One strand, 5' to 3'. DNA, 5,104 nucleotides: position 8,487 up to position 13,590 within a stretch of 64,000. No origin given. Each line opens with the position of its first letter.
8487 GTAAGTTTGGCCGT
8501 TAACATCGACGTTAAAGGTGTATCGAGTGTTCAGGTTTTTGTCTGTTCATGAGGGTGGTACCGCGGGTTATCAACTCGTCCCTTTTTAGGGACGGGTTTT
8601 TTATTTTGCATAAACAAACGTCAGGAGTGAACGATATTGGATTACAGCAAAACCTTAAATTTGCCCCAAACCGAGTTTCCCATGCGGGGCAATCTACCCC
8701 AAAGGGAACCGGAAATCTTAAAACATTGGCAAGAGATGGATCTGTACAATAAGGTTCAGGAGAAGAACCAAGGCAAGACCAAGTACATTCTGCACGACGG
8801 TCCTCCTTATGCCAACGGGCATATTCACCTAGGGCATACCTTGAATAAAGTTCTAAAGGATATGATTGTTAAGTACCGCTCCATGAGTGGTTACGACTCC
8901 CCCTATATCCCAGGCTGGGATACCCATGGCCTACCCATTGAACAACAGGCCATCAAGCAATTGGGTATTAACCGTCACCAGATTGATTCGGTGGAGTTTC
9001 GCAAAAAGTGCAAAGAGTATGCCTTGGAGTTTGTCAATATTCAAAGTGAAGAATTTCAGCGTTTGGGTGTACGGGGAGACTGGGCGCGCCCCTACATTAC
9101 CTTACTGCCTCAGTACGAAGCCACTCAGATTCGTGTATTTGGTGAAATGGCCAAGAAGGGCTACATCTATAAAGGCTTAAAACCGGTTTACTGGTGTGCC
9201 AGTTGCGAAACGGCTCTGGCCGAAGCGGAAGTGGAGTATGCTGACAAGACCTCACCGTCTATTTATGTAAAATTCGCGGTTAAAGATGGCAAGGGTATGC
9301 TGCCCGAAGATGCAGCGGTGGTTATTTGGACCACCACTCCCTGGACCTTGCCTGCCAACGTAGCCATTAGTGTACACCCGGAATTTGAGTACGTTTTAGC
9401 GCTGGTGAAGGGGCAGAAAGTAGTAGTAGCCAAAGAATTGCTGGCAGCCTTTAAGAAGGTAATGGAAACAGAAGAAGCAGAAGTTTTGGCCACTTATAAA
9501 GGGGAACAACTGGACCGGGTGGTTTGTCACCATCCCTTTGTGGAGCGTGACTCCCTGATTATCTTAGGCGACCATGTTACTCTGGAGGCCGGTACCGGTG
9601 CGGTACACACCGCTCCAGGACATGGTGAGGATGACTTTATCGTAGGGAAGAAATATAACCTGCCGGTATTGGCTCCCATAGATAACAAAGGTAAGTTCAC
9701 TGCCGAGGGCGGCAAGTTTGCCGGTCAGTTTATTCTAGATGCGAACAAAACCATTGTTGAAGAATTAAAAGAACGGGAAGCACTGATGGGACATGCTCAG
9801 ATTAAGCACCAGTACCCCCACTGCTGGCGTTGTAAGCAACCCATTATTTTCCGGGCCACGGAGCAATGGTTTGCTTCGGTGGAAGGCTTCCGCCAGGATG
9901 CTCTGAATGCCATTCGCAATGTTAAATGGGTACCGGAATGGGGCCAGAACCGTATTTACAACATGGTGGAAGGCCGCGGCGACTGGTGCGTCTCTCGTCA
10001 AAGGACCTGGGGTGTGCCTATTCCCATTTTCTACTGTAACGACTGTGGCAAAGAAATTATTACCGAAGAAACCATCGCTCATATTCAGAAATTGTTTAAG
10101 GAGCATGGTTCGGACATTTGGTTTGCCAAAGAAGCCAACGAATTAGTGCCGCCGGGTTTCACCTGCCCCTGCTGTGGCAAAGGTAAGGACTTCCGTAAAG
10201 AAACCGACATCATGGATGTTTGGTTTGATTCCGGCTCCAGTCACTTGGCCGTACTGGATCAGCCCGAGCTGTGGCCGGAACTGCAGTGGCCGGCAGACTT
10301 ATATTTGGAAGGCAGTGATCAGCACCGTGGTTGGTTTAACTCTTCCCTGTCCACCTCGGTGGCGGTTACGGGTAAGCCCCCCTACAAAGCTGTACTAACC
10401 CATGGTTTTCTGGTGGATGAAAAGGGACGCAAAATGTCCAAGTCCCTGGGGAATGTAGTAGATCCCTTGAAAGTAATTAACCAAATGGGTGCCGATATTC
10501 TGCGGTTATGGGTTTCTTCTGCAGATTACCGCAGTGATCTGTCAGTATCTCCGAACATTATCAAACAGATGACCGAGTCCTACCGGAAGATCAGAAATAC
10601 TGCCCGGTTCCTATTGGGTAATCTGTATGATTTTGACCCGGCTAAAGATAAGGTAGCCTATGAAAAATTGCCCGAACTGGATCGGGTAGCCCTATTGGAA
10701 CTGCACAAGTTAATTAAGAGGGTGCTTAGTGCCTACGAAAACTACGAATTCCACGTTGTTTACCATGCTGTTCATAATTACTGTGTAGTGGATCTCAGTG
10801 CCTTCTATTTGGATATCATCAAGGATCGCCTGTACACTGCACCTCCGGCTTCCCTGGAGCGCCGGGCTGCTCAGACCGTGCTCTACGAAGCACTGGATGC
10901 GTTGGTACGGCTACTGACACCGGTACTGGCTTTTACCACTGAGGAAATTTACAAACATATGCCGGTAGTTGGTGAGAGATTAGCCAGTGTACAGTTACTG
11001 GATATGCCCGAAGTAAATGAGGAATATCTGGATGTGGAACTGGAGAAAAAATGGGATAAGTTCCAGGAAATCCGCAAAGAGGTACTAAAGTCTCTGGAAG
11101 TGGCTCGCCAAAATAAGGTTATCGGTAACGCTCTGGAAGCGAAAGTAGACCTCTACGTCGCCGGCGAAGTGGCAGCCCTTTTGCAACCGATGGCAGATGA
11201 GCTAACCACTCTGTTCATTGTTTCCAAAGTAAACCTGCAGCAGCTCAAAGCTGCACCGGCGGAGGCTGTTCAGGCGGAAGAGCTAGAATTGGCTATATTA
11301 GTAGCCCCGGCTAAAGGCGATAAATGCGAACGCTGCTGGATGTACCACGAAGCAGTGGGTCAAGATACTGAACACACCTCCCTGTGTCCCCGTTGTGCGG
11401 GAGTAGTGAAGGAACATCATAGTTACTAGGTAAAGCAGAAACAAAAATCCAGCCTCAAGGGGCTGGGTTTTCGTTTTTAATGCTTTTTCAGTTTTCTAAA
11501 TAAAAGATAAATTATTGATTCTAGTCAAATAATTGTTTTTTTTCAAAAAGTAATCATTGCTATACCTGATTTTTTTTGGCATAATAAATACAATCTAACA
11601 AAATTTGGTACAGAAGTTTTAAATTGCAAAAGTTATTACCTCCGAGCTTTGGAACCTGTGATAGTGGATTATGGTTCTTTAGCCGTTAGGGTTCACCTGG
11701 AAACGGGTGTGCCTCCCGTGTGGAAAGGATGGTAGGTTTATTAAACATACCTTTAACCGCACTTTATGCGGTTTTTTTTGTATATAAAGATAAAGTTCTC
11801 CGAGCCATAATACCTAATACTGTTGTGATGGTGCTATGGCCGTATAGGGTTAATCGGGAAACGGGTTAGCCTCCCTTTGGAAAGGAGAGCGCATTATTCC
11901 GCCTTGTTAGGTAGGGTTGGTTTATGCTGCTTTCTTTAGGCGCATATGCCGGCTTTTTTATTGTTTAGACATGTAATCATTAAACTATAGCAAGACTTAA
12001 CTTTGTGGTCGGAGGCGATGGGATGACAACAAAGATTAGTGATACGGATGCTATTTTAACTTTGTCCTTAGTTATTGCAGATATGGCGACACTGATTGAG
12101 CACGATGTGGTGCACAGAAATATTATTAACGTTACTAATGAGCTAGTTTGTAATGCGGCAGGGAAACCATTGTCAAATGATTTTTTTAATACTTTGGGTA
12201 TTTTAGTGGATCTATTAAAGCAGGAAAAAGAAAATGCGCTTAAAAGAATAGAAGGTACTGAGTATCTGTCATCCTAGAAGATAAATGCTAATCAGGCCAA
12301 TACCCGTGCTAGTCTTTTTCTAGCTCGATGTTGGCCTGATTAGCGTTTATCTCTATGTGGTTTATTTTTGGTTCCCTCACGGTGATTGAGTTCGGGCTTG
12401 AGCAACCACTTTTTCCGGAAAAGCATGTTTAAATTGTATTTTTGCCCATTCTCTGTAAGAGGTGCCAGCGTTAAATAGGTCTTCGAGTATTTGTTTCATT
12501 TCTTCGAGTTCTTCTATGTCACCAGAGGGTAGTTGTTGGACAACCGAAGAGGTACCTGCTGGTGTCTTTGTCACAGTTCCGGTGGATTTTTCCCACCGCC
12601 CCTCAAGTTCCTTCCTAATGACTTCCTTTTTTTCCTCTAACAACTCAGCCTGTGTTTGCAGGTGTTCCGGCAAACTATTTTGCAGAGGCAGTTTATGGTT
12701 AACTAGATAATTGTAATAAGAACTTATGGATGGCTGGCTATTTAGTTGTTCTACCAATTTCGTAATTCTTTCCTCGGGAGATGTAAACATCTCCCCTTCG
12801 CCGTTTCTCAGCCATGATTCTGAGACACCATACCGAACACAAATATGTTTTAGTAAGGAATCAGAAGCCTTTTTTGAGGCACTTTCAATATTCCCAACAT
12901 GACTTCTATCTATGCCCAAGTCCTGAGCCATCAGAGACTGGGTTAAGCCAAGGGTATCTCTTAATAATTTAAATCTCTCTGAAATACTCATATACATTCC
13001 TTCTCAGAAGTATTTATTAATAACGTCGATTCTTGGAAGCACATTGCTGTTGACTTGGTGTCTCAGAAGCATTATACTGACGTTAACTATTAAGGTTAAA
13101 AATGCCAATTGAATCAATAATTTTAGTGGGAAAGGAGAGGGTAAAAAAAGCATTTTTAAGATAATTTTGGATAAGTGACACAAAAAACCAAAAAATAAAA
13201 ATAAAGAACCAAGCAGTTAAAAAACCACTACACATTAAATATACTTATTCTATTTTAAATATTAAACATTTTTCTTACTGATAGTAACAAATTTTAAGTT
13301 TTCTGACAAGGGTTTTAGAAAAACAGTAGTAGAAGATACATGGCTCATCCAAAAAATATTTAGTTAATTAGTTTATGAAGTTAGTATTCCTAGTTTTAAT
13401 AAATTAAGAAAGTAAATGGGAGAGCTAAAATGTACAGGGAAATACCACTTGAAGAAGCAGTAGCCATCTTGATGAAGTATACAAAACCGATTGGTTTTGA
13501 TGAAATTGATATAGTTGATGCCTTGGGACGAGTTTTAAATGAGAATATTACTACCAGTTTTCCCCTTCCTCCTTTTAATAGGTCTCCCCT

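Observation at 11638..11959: Two tandem Moco-riboswitch-like elements, each with its own terminator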

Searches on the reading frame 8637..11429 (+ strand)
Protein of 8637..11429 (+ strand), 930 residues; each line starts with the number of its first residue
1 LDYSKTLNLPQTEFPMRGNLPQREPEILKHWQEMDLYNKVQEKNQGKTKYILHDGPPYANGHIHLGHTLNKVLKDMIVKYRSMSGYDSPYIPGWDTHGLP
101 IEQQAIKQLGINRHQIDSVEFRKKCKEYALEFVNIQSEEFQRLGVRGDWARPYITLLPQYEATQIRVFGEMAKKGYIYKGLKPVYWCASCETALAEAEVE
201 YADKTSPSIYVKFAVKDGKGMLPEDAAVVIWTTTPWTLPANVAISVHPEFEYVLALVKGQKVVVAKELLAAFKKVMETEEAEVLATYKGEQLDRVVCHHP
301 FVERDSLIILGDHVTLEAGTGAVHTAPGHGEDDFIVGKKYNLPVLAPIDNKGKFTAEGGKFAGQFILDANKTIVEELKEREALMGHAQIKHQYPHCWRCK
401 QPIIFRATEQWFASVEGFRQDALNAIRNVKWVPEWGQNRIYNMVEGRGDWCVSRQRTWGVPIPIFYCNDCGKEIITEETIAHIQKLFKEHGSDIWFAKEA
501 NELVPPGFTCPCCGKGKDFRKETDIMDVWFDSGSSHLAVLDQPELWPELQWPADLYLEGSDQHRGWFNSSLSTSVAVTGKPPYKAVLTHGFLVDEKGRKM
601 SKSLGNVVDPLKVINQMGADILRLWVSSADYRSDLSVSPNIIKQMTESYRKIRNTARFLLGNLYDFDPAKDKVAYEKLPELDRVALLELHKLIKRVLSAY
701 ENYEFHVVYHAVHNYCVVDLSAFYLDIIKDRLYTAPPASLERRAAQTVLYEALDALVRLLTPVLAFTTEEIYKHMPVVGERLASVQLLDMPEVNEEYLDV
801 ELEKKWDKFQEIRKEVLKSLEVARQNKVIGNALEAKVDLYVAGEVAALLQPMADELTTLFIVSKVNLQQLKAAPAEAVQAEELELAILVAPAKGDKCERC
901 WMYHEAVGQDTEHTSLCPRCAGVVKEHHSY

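Call 5: search_protein_families(library=pfam, proteins=[window:8637-11429:+], max_evalue=0.01)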
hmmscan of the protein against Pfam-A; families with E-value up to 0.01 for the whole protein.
window:8637-11429:+ (930 aa): 7 families
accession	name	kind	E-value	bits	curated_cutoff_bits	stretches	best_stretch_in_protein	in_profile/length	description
PF00133.28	tRNA-synt_1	-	1.2e-150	502.3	22.7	1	27-637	2-413/414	tRNA synthetases class I (I, L, M and V)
PF08264.19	Anticodon_1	-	2e-32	112.5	25.1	1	682-837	1-146/148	Anticodon-binding domain of tRNA ligase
PF09334.17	tRNA-synt_1g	-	1.5e-28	100.1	20.1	3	57-200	8-136/391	tRNA synthetases class I (M)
PF01406.26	tRNA-synt_1e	-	2.5e-10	40.6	27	1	559-645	214-299/301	tRNA synthetases class I (C) catalytic domain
PF06827.20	zf-FPG_IleRS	-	3.3e-10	40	21.3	1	894-921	1-28/30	Zinc finger found in FPG and IleRS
PF13603.12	tRNA-synt_1_2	-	4e-09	36.7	25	1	211-353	12-145/185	Leucyl-tRNA synthetase, editing domain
PF01921.24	tRNA-synt_1f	-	2.7e-06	27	27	1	573-656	255-339/360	tRNA synthetases class I (K)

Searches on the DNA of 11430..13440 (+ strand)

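Call 16: search_rna_families(sources=[L001, L004, L005, L006, L008, L002, L003], threshold=gathering)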
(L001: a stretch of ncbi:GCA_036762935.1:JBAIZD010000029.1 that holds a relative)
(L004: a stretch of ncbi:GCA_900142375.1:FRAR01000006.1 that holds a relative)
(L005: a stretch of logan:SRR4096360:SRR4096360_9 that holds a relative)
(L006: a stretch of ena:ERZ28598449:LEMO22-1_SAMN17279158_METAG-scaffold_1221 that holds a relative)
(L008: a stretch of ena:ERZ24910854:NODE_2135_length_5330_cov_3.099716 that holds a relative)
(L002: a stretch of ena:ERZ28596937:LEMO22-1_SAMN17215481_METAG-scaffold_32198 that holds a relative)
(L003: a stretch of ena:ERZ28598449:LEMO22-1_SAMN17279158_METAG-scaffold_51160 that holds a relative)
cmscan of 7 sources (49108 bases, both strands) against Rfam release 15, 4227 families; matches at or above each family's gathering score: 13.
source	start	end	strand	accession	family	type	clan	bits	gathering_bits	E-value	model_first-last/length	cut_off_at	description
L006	2135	2363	+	RF00230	T-box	Cis-reg; leader;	-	120.7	93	2.7e-26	1-219/219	no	T-box leader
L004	2240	2468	+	RF00230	T-box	Cis-reg; leader;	-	119.8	93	4.5e-26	1-219/219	no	T-box leader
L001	5797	5916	+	RF01055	Molybdenum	Cis-reg; riboswitch;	-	76.3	36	8.6e-17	1-135/135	no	Molybdenum/Tungsten riboswitch aptamer (Moco RNA motif)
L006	5755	5872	+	RF01055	Molybdenum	Cis-reg; riboswitch;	-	72.8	36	9.2e-16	1-135/135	no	Molybdenum/Tungsten riboswitch aptamer (Moco RNA motif)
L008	320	437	+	RF01055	Molybdenum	Cis-reg; riboswitch;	-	72.8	36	9.2e-16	1-135/135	no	Molybdenum/Tungsten riboswitch aptamer (Moco RNA motif)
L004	5764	5881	+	RF01055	Molybdenum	Cis-reg; riboswitch;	-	71.8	36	1.8e-15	1-135/135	no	Molybdenum/Tungsten riboswitch aptamer (Moco RNA motif)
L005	368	485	+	RF01055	Molybdenum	Cis-reg; riboswitch;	-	71.8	36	1.8e-15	1-135/135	no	Molybdenum/Tungsten riboswitch aptamer (Moco RNA motif)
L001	5643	5761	+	RF01055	Molybdenum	Cis-reg; riboswitch;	-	70.1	36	5.7e-15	1-135/135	no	Molybdenum/Tungsten riboswitch aptamer (Moco RNA motif)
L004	5606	5724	+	RF01055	Molybdenum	Cis-reg; riboswitch;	-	69.2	36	1.1e-14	1-135/135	no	Molybdenum/Tungsten riboswitch aptamer (Moco RNA motif)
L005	210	328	+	RF01055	Molybdenum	Cis-reg; riboswitch;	-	69.2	36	1.1e-14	1-135/135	no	Molybdenum/Tungsten riboswitch aptamer (Moco RNA motif)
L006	5500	5618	+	RF01055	Molybdenum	Cis-reg; riboswitch;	-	69.2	36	1.1e-14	1-135/135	no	Molybdenum/Tungsten riboswitch aptamer (Moco RNA motif)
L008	65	183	+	RF01055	Molybdenum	Cis-reg; riboswitch;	-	69.2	36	1.1e-14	1-135/135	no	Molybdenum/Tungsten riboswitch aptamer (Moco RNA motif)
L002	1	104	+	RF01055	Molybdenum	Cis-reg; riboswitch;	-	59.5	36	7e-12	17-135/135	5'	Molybdenum/Tungsten riboswitch aptamer (Moco RNA motif)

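Call 41: search_rna_families(sources=[L015, L016, L017], threshold=gathering)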
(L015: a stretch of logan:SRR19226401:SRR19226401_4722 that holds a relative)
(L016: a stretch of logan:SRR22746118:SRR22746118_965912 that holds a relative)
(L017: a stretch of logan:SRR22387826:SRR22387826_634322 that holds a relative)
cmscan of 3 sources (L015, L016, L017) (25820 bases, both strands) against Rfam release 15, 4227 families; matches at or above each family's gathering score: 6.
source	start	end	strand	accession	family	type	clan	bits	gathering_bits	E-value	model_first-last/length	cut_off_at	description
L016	667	785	+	RF01055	Molybdenum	Cis-reg; riboswitch;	-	79.7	36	4.5e-18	1-135/135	no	Molybdenum/Tungsten riboswitch aptamer (Moco RNA motif)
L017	5778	5896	+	RF01055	Molybdenum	Cis-reg; riboswitch;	-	79.7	36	4.5e-18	1-135/135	no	Molybdenum/Tungsten riboswitch aptamer (Moco RNA motif)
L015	5732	5850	+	RF01055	Molybdenum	Cis-reg; riboswitch;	-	77.3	36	2.2e-17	1-135/135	no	Molybdenum/Tungsten riboswitch aptamer (Moco RNA motif)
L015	5489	5607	+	RF01055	Molybdenum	Cis-reg; riboswitch;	-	68.8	36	6.9e-15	1-135/135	no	Molybdenum/Tungsten riboswitch aptamer (Moco RNA motif)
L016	513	634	+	RF01055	Molybdenum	Cis-reg; riboswitch;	-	63.4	36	2.6e-13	1-135/135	no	Molybdenum/Tungsten riboswitch aptamer (Moco RNA motif)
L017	5624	5745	+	RF01055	Molybdenum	Cis-reg; riboswitch;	-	63.4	36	2.6e-13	1-135/135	no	Molybdenum/Tungsten riboswitch aptamer (Moco RNA motif)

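Call 58: search_rna_families(source=window, start=11430, end=13440, threshold=evalue, max_evalue=1)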
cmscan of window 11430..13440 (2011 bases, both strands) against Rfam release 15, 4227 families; matches with E-value up to 1: 7.
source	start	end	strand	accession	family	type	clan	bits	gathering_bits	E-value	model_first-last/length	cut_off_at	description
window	11786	11903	+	RF01055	Molybdenum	Cis-reg; riboswitch;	-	72.8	36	3.8e-17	1-135/135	no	Molybdenum/Tungsten riboswitch aptamer (Moco RNA motif)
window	11628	11746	+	RF01055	Molybdenum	Cis-reg; riboswitch;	-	69.6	36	3.2e-16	1-135/135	no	Molybdenum/Tungsten riboswitch aptamer (Moco RNA motif)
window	12273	12357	+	RF03836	mir-3547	Gene; miRNA;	-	33.9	77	0.00089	1-88/88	no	mir-3547 microRNA precursor family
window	12275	12356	+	RF04136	MIR1862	Gene; miRNA;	-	25.8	84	0.032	1-90/90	no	MIR1862 microRNA precursor family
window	11693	11778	+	RF01394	isrK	Gene; sRNA;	-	20.6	50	0.12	1-77/77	no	isrK Hfq binding RNA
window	11431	11535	-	RF02417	VR-RNA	Gene; sRNA;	-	19.1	100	0.29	1-397/397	no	VR-RNA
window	11714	11781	+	RF02837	anti-hemB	Gene; sRNA;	-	16.9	49.5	0.78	1-81/81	no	Burkholderia RNA 7 (anti-hemB)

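Call 64: search_rna_families(sources=[L018, L020], threshold=gathering)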
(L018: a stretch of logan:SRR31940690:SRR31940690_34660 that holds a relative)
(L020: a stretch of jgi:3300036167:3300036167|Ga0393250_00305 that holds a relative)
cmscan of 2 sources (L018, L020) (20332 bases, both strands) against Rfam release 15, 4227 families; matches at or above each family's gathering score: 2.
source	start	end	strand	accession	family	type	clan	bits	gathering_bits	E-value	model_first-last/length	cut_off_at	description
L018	4900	5021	+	RF01055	Molybdenum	Cis-reg; riboswitch;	-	86.5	36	3.6e-20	1-135/135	no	Molybdenum/Tungsten riboswitch aptamer (Moco RNA motif)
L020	2449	2573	+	RF01055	Molybdenum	Cis-reg; riboswitch;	-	80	36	2.9e-18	1-135/135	no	Molybdenum/Tungsten riboswitch aptamer (Moco RNA motif)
